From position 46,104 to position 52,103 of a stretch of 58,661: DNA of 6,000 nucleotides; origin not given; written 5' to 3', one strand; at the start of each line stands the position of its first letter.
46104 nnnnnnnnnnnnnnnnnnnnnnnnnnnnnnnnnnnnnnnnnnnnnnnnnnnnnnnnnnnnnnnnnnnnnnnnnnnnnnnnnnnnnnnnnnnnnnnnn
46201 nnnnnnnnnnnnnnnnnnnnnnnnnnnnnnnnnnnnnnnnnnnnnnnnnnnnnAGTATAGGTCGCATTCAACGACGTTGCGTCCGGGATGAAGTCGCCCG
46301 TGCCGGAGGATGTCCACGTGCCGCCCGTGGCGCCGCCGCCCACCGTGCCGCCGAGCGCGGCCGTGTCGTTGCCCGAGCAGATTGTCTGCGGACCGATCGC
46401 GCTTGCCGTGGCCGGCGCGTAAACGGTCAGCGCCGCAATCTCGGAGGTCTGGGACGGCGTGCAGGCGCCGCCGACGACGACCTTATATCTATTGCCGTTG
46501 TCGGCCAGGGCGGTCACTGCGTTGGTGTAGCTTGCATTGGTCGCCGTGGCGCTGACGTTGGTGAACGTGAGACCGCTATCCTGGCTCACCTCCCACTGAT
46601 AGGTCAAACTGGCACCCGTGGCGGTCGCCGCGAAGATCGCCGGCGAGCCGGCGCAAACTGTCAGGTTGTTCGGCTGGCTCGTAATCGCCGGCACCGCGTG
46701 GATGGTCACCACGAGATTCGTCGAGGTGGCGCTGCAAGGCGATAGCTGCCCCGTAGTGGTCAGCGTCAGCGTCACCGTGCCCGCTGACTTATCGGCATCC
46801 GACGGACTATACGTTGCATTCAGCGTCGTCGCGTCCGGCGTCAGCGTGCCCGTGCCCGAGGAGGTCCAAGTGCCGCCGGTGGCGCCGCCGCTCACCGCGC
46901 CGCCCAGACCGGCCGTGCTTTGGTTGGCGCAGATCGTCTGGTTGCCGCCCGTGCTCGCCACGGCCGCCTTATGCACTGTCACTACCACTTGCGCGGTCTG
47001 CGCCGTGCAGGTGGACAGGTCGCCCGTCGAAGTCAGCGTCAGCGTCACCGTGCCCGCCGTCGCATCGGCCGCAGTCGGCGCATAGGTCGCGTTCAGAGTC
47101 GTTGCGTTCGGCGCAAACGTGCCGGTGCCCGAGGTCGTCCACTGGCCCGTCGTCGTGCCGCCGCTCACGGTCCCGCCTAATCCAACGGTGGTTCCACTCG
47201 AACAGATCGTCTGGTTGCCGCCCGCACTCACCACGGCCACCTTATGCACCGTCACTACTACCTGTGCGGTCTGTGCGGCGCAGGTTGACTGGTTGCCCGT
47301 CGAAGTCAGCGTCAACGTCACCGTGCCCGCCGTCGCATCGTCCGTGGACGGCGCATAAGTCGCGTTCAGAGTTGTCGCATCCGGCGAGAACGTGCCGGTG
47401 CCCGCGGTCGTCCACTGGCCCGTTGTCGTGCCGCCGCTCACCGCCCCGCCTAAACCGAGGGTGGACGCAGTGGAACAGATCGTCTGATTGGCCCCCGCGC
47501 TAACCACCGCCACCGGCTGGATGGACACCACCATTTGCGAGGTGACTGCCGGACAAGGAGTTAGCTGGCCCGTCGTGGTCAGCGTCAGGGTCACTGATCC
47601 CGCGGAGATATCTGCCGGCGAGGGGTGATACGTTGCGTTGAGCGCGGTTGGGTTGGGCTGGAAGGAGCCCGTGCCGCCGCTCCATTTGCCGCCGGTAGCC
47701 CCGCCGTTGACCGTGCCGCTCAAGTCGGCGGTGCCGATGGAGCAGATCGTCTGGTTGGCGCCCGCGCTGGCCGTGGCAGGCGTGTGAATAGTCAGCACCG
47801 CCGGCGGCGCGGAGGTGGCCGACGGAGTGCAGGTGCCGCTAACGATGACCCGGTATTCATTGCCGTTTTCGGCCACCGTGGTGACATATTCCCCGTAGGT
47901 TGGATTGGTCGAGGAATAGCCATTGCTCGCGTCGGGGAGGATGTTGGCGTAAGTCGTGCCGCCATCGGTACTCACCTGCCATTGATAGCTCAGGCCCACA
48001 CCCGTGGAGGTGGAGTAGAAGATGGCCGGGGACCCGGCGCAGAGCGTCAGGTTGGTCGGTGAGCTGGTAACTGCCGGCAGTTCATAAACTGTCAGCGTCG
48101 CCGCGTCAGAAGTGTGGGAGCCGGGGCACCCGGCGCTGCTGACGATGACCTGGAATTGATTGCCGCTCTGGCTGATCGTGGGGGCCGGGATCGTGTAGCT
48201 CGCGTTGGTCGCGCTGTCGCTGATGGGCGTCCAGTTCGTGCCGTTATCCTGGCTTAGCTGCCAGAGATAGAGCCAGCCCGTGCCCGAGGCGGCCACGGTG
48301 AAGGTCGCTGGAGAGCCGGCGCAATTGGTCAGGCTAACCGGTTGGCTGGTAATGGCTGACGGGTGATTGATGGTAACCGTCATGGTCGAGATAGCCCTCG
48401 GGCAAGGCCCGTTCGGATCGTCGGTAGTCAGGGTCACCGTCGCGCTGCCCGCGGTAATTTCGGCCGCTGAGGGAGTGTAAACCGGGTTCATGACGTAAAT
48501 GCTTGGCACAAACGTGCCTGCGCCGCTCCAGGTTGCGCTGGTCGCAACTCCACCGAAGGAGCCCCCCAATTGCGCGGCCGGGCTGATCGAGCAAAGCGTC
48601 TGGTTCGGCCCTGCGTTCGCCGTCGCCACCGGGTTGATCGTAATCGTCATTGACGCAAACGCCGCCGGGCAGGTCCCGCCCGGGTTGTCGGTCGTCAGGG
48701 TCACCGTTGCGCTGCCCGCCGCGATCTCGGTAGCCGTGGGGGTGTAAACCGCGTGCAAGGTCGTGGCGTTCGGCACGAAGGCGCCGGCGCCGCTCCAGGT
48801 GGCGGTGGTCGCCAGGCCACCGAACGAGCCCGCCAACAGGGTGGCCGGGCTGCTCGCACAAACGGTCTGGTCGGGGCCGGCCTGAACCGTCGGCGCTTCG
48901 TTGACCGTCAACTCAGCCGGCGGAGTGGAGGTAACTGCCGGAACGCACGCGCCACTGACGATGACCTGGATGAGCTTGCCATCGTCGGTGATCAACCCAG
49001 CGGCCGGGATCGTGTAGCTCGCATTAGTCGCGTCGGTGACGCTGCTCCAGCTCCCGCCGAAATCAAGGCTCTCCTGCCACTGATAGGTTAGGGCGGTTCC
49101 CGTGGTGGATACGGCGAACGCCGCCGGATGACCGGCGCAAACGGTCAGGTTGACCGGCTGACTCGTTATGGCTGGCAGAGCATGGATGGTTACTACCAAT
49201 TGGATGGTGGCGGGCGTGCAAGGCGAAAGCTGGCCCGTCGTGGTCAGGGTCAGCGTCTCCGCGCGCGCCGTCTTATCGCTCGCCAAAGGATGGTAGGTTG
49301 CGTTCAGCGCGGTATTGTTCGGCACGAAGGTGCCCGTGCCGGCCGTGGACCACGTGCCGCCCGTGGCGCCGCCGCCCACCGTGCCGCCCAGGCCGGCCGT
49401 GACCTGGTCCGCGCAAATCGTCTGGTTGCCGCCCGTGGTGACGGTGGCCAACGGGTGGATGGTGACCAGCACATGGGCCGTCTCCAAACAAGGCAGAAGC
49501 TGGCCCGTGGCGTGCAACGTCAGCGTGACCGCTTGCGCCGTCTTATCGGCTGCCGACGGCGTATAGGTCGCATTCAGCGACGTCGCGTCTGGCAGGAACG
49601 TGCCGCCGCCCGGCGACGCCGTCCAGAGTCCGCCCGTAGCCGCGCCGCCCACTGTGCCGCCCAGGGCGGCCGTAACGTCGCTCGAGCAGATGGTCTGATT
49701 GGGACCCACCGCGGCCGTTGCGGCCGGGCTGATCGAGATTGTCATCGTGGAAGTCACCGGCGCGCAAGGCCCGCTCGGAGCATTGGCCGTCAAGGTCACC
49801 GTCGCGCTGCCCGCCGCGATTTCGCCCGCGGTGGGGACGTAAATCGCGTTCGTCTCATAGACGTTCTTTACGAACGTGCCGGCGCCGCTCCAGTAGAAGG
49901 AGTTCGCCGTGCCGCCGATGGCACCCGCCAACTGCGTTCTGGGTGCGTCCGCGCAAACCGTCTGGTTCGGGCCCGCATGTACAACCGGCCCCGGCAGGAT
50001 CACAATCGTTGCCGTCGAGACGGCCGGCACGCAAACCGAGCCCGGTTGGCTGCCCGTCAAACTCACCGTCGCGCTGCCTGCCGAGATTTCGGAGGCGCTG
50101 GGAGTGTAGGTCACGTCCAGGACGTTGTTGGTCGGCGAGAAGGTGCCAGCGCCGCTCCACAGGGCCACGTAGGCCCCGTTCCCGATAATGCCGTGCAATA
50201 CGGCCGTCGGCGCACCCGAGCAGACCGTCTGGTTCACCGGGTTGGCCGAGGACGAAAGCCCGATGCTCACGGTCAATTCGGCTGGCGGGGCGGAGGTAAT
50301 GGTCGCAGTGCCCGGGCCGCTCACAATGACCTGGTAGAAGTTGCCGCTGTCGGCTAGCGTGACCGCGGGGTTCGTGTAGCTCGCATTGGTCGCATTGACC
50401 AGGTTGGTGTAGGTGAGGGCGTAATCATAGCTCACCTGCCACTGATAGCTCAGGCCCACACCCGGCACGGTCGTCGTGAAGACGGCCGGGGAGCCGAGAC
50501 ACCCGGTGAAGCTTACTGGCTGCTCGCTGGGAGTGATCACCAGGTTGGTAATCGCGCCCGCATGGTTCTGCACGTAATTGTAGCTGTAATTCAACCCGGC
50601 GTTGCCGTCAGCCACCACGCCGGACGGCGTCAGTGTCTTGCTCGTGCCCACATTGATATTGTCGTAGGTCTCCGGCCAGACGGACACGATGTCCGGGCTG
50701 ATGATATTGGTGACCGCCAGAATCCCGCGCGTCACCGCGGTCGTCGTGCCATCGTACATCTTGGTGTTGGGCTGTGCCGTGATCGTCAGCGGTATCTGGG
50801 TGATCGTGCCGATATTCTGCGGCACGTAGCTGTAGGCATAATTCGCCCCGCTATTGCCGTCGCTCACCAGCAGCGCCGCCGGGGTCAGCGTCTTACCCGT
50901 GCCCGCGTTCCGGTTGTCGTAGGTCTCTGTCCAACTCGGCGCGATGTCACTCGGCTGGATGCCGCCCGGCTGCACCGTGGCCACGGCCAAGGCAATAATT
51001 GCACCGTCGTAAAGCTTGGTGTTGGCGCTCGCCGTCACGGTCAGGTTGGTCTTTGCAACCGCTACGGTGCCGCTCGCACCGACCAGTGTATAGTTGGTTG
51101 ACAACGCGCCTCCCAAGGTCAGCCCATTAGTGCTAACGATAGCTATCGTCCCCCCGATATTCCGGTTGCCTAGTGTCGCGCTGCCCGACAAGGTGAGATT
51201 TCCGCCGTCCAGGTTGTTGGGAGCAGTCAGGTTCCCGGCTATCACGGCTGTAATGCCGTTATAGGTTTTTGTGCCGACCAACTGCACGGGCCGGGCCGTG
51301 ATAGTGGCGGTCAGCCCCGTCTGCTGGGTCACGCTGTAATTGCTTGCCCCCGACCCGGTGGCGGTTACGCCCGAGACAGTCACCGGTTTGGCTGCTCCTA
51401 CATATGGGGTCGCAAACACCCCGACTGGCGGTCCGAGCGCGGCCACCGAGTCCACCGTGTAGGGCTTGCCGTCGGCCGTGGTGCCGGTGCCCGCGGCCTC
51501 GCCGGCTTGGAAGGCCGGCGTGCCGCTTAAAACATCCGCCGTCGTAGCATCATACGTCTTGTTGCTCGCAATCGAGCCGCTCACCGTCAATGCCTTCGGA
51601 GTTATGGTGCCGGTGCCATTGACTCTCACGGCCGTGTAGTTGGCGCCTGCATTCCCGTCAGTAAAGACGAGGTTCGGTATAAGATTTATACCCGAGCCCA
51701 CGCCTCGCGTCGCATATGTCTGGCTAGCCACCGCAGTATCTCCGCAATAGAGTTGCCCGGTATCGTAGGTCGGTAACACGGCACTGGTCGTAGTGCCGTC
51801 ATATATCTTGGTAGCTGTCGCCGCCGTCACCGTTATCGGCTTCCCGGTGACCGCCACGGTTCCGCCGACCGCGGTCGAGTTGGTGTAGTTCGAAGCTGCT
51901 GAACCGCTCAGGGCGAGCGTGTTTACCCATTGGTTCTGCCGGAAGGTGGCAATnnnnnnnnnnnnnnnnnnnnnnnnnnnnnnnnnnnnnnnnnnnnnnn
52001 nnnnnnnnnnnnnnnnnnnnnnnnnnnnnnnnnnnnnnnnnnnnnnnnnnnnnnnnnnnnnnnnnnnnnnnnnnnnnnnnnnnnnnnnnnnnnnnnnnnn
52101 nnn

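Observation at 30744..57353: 8869-aa secreted protein with a three-fold super-repeat architecture mixing eukaryote-like Ig modules, PATR, MBG, PA14 and unassigned domains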

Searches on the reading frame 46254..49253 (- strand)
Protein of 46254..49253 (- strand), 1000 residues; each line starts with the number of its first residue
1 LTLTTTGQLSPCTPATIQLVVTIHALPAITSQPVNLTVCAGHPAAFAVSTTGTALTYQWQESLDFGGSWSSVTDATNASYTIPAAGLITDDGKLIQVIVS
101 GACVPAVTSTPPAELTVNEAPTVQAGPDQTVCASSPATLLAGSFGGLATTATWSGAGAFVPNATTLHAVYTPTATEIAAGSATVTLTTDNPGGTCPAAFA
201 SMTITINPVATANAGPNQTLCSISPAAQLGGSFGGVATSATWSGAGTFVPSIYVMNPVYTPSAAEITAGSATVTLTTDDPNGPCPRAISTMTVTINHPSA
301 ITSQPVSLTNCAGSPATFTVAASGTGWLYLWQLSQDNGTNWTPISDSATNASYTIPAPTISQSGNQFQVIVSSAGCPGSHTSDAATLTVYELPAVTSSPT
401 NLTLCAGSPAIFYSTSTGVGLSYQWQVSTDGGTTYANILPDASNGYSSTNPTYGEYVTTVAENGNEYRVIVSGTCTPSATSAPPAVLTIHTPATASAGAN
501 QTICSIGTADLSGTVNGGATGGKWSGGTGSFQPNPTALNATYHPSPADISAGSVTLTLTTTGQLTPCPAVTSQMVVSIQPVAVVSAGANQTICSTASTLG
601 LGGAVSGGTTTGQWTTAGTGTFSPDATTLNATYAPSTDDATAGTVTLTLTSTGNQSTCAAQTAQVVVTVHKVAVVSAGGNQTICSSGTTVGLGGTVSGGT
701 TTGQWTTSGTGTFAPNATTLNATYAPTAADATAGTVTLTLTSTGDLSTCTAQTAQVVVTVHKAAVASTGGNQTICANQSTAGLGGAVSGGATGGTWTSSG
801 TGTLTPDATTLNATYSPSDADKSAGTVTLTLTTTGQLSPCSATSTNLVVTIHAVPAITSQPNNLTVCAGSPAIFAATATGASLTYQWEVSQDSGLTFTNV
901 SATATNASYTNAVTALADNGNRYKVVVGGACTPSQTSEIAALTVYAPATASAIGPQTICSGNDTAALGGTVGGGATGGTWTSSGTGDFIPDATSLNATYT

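Call 6: search_protein_families(library=pfam, proteins=[window:46254-49253:-], max_evalue=0.01)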
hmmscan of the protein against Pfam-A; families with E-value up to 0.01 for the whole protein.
window:46254-49253:- (1000 aa): 1 family
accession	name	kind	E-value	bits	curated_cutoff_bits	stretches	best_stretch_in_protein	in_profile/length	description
PF13927.12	Ig_3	-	0.0017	19.2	30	0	855-893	2-41/78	Immunoglobulin domain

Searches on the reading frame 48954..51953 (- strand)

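Call 6: search_protein_families(library=pfam, proteins=[window:48954-51953:-], max_evalue=0.01)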
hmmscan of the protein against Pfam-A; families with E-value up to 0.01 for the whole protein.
window:48954-51953:- (1000 aa): 1 family
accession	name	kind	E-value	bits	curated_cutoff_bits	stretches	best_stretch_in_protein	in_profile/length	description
PF18657.6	YDG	-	2.1e-31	108.4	25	5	388-458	4-80/85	YDG domain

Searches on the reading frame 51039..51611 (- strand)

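Call 74: search_protein_families(library=pfam, proteins=[window:51039-51611:-], max_evalue=0.1)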
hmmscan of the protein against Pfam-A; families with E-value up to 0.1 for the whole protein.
window:51039-51611:- (191 aa): 1 family
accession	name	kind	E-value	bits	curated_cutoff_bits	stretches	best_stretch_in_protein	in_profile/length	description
PF18657.6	YDG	-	1.9e-18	66.9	25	2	4-98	1-84/85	YDG domain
